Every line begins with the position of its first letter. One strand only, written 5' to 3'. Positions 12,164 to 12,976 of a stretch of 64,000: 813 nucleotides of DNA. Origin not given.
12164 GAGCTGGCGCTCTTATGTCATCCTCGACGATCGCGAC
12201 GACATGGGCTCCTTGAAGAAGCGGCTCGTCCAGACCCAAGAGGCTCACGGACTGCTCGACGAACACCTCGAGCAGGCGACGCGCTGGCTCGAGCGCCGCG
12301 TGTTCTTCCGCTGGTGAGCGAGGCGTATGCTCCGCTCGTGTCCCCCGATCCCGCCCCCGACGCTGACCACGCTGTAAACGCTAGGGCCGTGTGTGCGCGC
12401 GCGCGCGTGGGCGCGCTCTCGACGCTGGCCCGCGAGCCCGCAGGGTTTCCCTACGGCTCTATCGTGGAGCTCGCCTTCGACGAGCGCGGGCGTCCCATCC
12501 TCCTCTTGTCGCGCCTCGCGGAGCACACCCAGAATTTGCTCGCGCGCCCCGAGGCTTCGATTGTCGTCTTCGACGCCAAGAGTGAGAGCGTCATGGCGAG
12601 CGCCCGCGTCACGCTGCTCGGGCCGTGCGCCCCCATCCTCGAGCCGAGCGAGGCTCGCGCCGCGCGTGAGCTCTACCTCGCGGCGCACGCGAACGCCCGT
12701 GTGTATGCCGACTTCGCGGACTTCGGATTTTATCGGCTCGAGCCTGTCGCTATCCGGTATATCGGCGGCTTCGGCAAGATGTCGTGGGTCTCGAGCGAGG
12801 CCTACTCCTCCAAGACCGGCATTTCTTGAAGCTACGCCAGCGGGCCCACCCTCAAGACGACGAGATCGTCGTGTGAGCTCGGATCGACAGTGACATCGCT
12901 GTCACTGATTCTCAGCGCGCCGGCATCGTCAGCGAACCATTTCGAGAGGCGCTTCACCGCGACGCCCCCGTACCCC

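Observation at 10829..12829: Tightly coupled ADP-ribosylglycohydrolase / HAD phosphatase / PNPOx-like operon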

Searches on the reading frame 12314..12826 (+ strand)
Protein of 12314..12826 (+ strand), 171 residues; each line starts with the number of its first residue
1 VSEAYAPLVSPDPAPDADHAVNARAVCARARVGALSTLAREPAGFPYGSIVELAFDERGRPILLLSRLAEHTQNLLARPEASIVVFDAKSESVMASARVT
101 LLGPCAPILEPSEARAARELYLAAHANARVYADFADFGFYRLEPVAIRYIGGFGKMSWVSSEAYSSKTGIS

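Call 4: search_protein_families(library=pfam, proteins=[window:12314-12826:+], max_evalue=0.01)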
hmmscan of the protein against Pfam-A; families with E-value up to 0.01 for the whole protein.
window:12314-12826:+ (171 aa): 2 families
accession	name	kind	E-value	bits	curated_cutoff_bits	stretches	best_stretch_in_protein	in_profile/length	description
PF13883.13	CREG_beta-barrel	-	4.6e-21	76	27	1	17-165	4-166/167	CREG, beta-barrel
PF01243.27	PNPOx_N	-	3.5e-10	40.7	28.1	1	23-150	5-119/120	Pyridoxamine 5'-phosphate oxidase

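Call 5: search_protein_families(library=ncbifam, proteins=[window:12314-12826:+], max_evalue=0.01)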
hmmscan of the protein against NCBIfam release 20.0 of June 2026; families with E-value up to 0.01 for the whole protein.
window:12314-12826:+ (171 aa): 2 families
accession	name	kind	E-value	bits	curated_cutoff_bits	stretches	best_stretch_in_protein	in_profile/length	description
TIGR04110.1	heme_HutZ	equivalog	2.2e-09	37.3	225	1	40-162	30-155/168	heme utilization protein HutZ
TIGR03618.1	Rv1155_F420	subfamily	0.00073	19.7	79.05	1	23-111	1-89/127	TIGR03618 family F420-dependent PPOX class oxidoreductase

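Call 8: search_solved_structures(query=window:12314-12826:+, max_evalue=0.1, show_alignments=2)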
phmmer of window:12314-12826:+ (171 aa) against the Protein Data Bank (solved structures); distinct sequences matched with E-value up to 0.1: 8.
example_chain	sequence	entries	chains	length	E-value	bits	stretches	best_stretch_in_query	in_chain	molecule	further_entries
2arz_A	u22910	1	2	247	3.7e-27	98.8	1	18-163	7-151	hypothetical protein PA4388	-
6m09_A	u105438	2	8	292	3.3e-22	82.7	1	24-156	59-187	AT3G03890 protein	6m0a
5bnc_A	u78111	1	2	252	1.4e-21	80.6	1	19-166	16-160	heme binding protein MSMEG_6519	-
9bl1_A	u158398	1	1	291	5e-20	75.6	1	23-161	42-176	Heme-binding protein, PtHOZ1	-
6vna_A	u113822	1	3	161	3.1e-16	63.3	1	21-156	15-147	Pyridoxamine 5'-phosphate oxidase-related, FMN-binding protein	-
3dnh_A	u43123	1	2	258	9.5e-09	38.9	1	20-154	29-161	uncharacterized protein Atu2129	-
1vl7_A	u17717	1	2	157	1.4e-05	28.6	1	35-154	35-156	hypothetical protein alr5027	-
3tgv_A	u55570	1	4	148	0.0022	21.5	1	44-154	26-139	Heme-binding protein HutZ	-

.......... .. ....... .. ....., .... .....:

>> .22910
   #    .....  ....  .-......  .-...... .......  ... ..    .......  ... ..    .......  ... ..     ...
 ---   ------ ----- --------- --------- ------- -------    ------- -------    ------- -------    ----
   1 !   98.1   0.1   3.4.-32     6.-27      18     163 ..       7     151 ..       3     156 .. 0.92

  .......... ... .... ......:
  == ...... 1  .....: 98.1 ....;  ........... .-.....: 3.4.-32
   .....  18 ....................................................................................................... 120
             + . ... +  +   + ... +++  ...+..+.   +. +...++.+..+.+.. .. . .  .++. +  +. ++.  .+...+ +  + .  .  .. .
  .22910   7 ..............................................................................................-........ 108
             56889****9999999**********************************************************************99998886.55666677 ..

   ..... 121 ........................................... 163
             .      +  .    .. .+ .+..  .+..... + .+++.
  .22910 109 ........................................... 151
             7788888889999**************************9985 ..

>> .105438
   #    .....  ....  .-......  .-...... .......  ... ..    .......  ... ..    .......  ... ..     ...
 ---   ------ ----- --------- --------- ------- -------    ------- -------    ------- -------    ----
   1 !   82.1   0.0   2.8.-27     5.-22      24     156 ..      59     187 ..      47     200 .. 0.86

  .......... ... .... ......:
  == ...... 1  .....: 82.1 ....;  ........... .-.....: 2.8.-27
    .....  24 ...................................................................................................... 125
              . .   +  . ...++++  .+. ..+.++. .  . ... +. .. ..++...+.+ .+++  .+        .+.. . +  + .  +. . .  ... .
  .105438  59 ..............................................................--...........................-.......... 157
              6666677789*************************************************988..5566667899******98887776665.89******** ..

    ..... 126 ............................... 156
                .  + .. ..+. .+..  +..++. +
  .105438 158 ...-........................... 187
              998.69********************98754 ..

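Call 32: find_homologous_proteins(query=window:12314-12826:+, max_evalue=1e-8)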
Query window:12314-12826:+ (171 aa): 464 proteins with E <= 1e-8 among 957 candidates; the best 120 are listed.
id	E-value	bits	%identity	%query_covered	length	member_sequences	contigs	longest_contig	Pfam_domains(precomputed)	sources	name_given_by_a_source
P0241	4.5e-99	347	99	95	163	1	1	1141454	PF01243.28,PF13883.14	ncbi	ncbi:MAG: pyridoxamine 5'-phosphate oxidase family protein [Polyangiaceae bacterium]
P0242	5.3e-49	184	60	85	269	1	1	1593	PF01243.28,PF10615.15,PF13883.14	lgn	-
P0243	9.5e-49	184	55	90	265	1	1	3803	PF10615.15,PF13883.14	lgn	-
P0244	3.7e-48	182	60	87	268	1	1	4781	PF10615.15,PF13883.14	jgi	jgi:heme iron utilization protein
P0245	3.8e-48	182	59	89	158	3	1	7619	PF13883.14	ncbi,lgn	ncbi:MAG TPA: pyridoxamine 5'-phosphate oxidase family protein [Byssovorax sp.]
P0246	4.4e-48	181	59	87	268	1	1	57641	PF10615.15,PF13883.14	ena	-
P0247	8.2e-48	181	58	87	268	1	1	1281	PF10615.15,PF13883.14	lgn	-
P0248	1.9e-47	179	57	87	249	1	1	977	PF10615.15,PF13883.14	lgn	-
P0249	8.3e-47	177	56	85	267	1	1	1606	PF01243.28,PF10615.15,PF13883.14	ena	-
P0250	1.1e-46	177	57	89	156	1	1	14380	PF01243.28,PF13883.14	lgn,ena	-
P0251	1.2e-46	177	59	85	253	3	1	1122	PF01243.28,PF10615.15,PF13883.14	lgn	-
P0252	1.8e-46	176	60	85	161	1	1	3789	PF01243.28,PF13883.14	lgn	-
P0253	1.9e-46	176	58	85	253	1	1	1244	PF13883.14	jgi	-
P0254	2.0e-46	176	56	91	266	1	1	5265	PF01243.28,PF10615.15,PF13883.14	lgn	-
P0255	2.9e-46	176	59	87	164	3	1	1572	PF01243.28,PF13883.14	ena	-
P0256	5.8e-46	175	53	94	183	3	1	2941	PF01243.28,PF13883.14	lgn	-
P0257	6.1e-46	175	58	92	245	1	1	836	PF01243.28,PF10615.15,PF13883.14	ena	-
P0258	8.9e-46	174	56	79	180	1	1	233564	PF01243.28,PF13883.14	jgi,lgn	jgi:hypothetical protein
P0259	1.1e-45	174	56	85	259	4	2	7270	PF01243.28,PF10615.15,PF13883.14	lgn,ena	-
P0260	1.5e-45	173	56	88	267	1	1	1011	PF01243.28,PF10615.15,PF13883.14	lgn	-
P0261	1.8e-45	173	58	85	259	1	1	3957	PF01243.28,PF10615.15,PF13883.14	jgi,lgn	jgi:hypothetical protein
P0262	1.9e-45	173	56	78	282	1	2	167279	PF01243.28,PF10615.15,PF13883.14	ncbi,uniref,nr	ncbi:HugZ family pyridoxamine 5'-phosphate oxidase [Polyangium jinanense]|uniref:DUF2470 domain-cont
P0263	2.0e-45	173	54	90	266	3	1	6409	PF10615.15,PF13883.14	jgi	jgi:putative heme iron utilization protein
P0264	2.1e-45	173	57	87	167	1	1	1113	PF01243.28,PF13883.14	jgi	jgi:putative heme iron utilization protein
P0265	2.1e-45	173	55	86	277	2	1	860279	PF01243.28,PF10615.15,PF13883.14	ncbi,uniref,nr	ncbi:HugZ family protein [Polyangium spumosum]|uniref:DUF2470 domain-containing protein n=1 Tax=Poly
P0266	2.2e-45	173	60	81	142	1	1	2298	PF01243.28,PF13883.14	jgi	jgi:putative heme iron utilization protein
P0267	2.8e-45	172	57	85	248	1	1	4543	PF01243.28,PF10615.15,PF13883.14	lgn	-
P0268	2.8e-45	172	57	85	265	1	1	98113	PF10615.15,PF13883.14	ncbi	-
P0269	3.0e-45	172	59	85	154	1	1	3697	PF01243.28,PF13883.14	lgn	-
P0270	3.2e-45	172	60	82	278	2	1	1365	PF10615.15,PF13883.14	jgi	jgi:putative heme iron utilization protein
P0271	3.4e-45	172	55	86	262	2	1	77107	PF01243.28,PF10615.15,PF13883.14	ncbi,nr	ncbi:DUF2470 domain-containing protein [Polyangium sp. 6x1]|nr:DUF2470 domain-containing protein [Po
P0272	5.0e-45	172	58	85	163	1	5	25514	PF01243.28,PF13883.14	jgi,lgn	-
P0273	5.2e-45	171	54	88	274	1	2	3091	PF01243.28,PF10615.15,PF13883.14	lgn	-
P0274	5.4e-45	171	55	85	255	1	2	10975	PF01243.28,PF10615.15,PF13883.14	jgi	jgi:heme iron utilization protein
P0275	6.0e-45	171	54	85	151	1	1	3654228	PF01243.28,PF13883.14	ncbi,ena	-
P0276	6.1e-45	171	58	85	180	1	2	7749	PF13883.14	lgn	-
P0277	8.0e-45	171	54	85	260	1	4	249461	PF01243.28,PF10615.15,PF13883.14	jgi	jgi:putative heme iron utilization protein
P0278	8.7e-45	171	55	85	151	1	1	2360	PF01243.28,PF13883.14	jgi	-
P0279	1.1e-44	170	55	89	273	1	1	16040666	PF01243.28,PF10615.15,PF13883.14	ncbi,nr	ncbi:Putative heme iron utilization protein [Minicystis rosea]|nr:Putative heme iron utilization pro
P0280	1.2e-44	170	54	96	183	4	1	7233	PF13883.14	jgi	jgi:putative heme iron utilization protein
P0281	1.2e-44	170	56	85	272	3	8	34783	PF01243.28,PF10615.15,PF13883.14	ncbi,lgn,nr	ncbi:MAG: DUF2470 domain-containing protein [Labilithrix sp.]|nr:DUF2470 domain-containing protein [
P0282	1.4e-44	170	53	87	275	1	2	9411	PF01243.28,PF10615.15,PF13883.14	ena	-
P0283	1.5e-44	170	56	78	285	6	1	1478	PF01243.28,PF10615.15,PF13883.14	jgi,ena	-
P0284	1.6e-44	170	57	85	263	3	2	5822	PF10615.15,PF13883.14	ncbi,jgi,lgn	jgi:hypothetical protein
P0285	1.7e-44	170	52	96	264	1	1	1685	PF01243.28,PF10615.15,PF13883.14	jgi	jgi:heme iron utilization protein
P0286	2.1e-44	170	56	85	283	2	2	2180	PF10615.15,PF13883.14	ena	-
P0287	2.5e-44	169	53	93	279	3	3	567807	PF10615.15,PF13883.14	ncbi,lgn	-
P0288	2.9e-44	169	56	82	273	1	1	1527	PF10615.15,PF13883.14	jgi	jgi:putative heme iron utilization protein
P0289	2.9e-44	169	55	90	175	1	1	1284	PF01243.28,PF13883.14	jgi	-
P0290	3.0e-44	169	54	86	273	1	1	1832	PF01243.28,PF10615.15,PF13883.14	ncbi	-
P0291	3.0e-44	169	57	87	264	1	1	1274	PF10615.15,PF13883.14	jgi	jgi:heme iron utilization protein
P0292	3.2e-44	169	54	87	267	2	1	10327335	PF01243.28,PF10615.15,PF13883.14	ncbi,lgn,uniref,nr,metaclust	ncbi:HugZ family protein [Sandaracinus amylolyticus]|uniref:Putative heme iron utilization protein n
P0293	3.7e-44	169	56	85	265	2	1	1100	PF10615.15,PF13883.14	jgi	jgi:heme iron utilization protein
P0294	4.7e-44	168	56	87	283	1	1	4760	PF10615.15,PF13883.14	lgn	-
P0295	4.8e-44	168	59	85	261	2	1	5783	PF10615.15,PF13883.14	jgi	jgi:putative heme iron utilization protein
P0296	6.1e-44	168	59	87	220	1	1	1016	PF13883.14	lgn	-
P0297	7.3e-44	168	56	87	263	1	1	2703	PF01243.28,PF10615.15,PF13883.14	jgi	jgi:heme iron utilization protein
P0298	7.3e-44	168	54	94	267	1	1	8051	PF01243.28,PF10615.15,PF13883.14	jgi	jgi:heme iron utilization protein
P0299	8.3e-44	168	53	87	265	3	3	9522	PF01243.28,PF10615.15,PF13883.14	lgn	-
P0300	8.6e-44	168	55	85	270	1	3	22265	PF01243.28,PF10615.15,PF13883.14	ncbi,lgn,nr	ncbi:MAG: DUF2470 domain-containing protein [Labilithrix sp.]|nr:DUF2470 domain-containing protein [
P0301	1.0e-43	167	56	89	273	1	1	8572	PF10615.15,PF13883.14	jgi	jgi:heme iron utilization protein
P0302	1.5e-43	167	57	85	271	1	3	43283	PF10615.15,PF13883.14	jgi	jgi:heme iron utilization protein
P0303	1.5e-43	167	55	85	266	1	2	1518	PF10615.15,PF13883.14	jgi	jgi:heme iron utilization protein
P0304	2.1e-43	166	55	82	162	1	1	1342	PF01243.28,PF13883.14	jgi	jgi:putative heme iron utilization protein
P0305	2.4e-43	166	57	87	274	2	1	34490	PF10615.15,PF13883.14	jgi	jgi:putative heme iron utilization protein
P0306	2.7e-43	166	56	86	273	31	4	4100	PF10615.15,PF13883.14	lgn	-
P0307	2.8e-43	166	56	85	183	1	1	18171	PF13883.14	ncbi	-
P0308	3.0e-43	166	49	85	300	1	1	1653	PF01243.28,PF10615.15,PF13883.14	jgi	jgi:putative heme iron utilization protein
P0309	3.1e-43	166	54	91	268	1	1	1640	PF10615.15,PF13883.14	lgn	-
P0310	3.3e-43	166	55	85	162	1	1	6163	PF01243.28,PF13883.14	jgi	jgi:putative heme iron utilization protein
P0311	3.4e-43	166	53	90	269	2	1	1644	PF10615.15,PF13883.14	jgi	jgi:heme iron utilization protein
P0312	3.6e-43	165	55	85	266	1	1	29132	PF10615.15,PF13883.14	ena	-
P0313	3.7e-43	165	51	96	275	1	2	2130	PF10615.15,PF13883.14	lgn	-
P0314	3.9e-43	165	54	85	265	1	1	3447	PF10615.15,PF13883.14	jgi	-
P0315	4.6e-43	165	57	76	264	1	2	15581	PF10615.15,PF13883.14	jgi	jgi:heme iron utilization protein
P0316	5.5e-43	165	58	85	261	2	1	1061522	PF01243.28,PF10615.15,PF13883.14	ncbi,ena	-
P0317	5.5e-43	165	59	79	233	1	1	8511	PF10615.15,PF13883.14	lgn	-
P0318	5.7e-43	165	55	88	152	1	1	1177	PF01243.28,PF13883.14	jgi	jgi:putative heme iron utilization protein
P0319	1.0e-42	164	57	85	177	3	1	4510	PF13883.14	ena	-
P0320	1.3e-42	164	54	85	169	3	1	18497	PF13883.14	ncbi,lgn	-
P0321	1.7e-42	163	55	85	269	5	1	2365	PF01243.28,PF10615.15,PF13883.14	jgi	jgi:putative heme iron utilization protein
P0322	1.7e-42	163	54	85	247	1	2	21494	PF10615.15,PF13883.14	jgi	jgi:hypothetical protein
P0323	1.9e-42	163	51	94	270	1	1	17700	PF10615.15,PF13883.14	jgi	jgi:putative heme iron utilization protein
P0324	2.0e-42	163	53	91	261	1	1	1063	PF01243.28,PF10615.15,PF13883.14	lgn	-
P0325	2.5e-42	163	56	85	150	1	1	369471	PF01243.28,PF13883.14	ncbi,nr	ncbi:MAG: pyridoxamine 5'-phosphate oxidase family protein [Labilithrix sp.]|nr:pyridoxamine 5'-phos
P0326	3.1e-42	162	55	87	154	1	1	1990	PF01243.28,PF13883.14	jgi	jgi:putative heme iron utilization protein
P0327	3.5e-42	162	54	78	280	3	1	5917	PF01243.28,PF10615.15,PF13883.14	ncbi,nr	ncbi:DUF2470 domain-containing protein [Polyangium sp. 15x6]|nr:DUF2470 domain-containing protein [P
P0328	3.7e-42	162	55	87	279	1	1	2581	PF10615.15,PF13883.14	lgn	-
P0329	4.2e-42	162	53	87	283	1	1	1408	PF01243.28,PF10615.15,PF13883.14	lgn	-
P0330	5.1e-42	162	53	75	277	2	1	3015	PF01243.28,PF10615.15,PF13883.14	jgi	jgi:putative heme iron utilization protein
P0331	6.0e-42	162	56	89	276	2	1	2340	PF10615.15,PF13883.14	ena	-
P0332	7.3e-42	161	54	85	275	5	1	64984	PF10615.15,PF13883.14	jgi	jgi:hypothetical protein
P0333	9.9e-42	161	53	91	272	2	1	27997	PF10615.15,PF13883.14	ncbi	-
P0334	1.1e-41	161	54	87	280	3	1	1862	PF01243.28,PF10615.15,PF13883.14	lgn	-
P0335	1.2e-41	161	55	85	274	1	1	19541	PF10615.15,PF13883.14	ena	-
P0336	1.8e-41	160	50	86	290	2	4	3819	PF10615.15,PF13883.14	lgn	-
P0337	1.9e-41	160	52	89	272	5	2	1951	PF10615.15,PF13883.14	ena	-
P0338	2.0e-41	160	54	89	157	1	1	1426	PF01243.28,PF13883.14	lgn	-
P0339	2.8e-41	159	53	77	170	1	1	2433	PF13883.14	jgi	jgi:putative heme iron utilization protein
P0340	4.8e-41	159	58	79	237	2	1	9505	PF10615.15,PF13883.14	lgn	-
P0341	5.0e-41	159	51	86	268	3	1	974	PF01243.28,PF10615.15,PF13883.14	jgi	jgi:hypothetical protein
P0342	6.2e-41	158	54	86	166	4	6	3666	PF01243.28,PF13883.14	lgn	-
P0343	1.4e-40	157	54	85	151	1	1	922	PF01243.28,PF13883.14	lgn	-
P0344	2.7e-40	156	55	80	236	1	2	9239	PF10615.15,PF13883.14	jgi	jgi:heme iron utilization protein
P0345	4.0e-40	156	52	85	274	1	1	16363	PF01243.28,PF10615.15,PF13883.14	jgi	jgi:heme iron utilization protein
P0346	4.7e-40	155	55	87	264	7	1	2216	PF10615.15,PF13883.14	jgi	jgi:putative heme iron utilization protein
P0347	5.5e-40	155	51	87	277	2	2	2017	PF10615.15,PF13883.14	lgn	-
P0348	8.0e-40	155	51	80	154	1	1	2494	PF13883.14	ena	-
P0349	9.2e-40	154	52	87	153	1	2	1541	PF01243.28,PF13883.14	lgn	-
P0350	2.1e-39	153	50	92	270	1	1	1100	PF10615.15,PF13883.14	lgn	-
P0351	4.1e-39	152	52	87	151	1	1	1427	PF01243.28,PF13883.14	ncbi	-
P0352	4.4e-39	152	52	85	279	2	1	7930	PF01243.28,PF10615.15,PF13883.14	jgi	-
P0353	9.0e-39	151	51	85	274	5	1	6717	PF10615.15,PF13883.14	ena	-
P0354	9.6e-39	151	51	91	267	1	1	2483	PF01243.28,PF10615.15,PF13883.14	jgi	jgi:heme iron utilization protein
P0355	9.8e-39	151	52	88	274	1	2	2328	PF01243.28,PF10615.15,PF13883.14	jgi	jgi:putative heme iron utilization protein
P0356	1.0e-38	151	51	87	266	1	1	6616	PF01243.28,PF10615.15,PF13883.14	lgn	-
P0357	1.5e-38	151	57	75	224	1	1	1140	PF10615.15,PF13883.14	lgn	-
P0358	1.9e-38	150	50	86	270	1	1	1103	PF10615.15,PF13883.14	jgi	jgi:putative heme iron utilization protein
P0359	2.1e-38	150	49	89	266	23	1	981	PF01243.28,PF10615.15,PF13883.14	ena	-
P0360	2.7e-38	150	54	78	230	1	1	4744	PF10615.15,PF13883.14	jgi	jgi:heme iron utilization protein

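Call 33: find_encoding_contigs(protein=P0245, flank=5000, max_places=2)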
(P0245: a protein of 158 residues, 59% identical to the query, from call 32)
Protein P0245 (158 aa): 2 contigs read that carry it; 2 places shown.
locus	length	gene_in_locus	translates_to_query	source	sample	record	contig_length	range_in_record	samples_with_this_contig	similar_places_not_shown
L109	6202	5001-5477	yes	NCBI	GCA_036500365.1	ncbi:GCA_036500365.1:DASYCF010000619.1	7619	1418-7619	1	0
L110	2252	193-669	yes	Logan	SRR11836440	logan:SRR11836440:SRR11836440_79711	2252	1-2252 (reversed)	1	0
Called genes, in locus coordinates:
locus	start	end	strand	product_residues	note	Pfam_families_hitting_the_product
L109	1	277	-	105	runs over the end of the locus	-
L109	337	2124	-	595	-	PF00135:COesterase, PF20434:BD-FAE (weak), PF07859:Abhydrolase_3 (faint)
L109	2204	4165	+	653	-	PF13462:Thioredoxin_4, PF00085:Thioredoxin (faint), PF01323:DSBA, PF13462:Thioredoxin_4, PF01323:DSBA, PF13462:Thioredoxin_4, PF01323:DSBA, PF13743:Thioredoxin_5 (weak), +4 more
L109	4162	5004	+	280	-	PF00303:Thymidylat_synt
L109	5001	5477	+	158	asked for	PF13883:CREG_beta-barrel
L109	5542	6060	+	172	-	-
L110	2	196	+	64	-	?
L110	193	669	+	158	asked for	PF13883:CREG_beta-barrel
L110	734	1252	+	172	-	-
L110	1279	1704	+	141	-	-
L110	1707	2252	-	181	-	?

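Call 34: find_encoding_contigs(protein=P0250, flank=5000, max_places=2)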
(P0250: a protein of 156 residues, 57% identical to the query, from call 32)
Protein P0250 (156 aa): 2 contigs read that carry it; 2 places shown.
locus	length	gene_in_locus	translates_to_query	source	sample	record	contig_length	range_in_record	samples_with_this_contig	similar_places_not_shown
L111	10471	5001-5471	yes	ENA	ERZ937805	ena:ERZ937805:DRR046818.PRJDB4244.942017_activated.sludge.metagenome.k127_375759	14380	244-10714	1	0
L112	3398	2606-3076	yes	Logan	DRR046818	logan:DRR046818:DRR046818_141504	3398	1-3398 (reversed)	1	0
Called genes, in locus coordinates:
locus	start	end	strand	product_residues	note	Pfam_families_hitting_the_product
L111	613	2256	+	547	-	PF01103:Omp85 (weak)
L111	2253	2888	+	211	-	-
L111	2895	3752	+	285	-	PF00892:EamA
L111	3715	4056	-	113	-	PF01035:DNA_binding_1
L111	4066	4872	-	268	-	-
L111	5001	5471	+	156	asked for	PF13883:CREG_beta-barrel, PF01243:PNPOx_N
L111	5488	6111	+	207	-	PF00211:Guanylate_cyc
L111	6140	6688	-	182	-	-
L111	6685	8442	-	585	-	-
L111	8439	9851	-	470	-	PF04457:MJ1316 (weak), PF01137:RTC, PF05189:RTC_insert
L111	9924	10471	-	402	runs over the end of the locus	PF01139:RtcB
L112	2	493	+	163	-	?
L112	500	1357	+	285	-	PF00892:EamA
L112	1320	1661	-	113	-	PF01035:DNA_binding_1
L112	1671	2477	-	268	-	-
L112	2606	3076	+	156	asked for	PF13883:CREG_beta-barrel, PF01243:PNPOx_N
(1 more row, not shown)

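Call 35: find_encoding_contigs(protein=P0272, flank=5000, max_places=2)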
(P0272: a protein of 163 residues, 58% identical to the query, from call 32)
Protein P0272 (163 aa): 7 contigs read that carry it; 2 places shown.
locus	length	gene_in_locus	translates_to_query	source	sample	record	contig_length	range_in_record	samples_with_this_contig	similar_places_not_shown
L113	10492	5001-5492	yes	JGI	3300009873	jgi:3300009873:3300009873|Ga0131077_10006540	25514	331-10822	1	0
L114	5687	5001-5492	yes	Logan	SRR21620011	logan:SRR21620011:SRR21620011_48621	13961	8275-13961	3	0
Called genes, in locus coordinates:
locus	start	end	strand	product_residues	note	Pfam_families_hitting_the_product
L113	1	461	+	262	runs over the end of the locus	?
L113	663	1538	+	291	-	-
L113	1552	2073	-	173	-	-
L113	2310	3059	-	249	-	-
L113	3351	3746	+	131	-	PF07366:SnoaL (weak), PF14534:DUF4440, PF12680:SnoaL_2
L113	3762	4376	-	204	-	-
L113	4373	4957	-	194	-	PF08281:Sigma70_r4_2, PF04545:Sigma70_r4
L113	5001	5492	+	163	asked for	PF13883:CREG_beta-barrel, PF01243:PNPOx_N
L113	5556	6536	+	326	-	-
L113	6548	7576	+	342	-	PF13629:T2SS-T3SS_pil_N (faint)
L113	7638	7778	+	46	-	-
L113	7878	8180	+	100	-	-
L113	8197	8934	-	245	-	PF03795:YCII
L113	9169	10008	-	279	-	-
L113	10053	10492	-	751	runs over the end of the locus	PF00916:Sulfate_transp, PF01740:STAS, PF13466:STAS_2 (weak), PF00027:cNMP_binding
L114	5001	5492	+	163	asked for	PF13883:CREG_beta-barrel, PF01243:PNPOx_N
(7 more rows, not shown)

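Call 39: search_protein_families(library=padloc, proteins=[window:12314-12826:+], max_evalue=0.01)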
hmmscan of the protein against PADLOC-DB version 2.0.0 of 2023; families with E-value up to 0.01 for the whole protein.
window:12314-12826:+ (171 aa): 0 families

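Call 75: search_protein_families(library=phrogs, proteins=[window:12314-12826:+], max_evalue=0.001)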
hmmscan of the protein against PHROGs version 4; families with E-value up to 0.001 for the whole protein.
window:12314-12826:+ (171 aa): 0 families
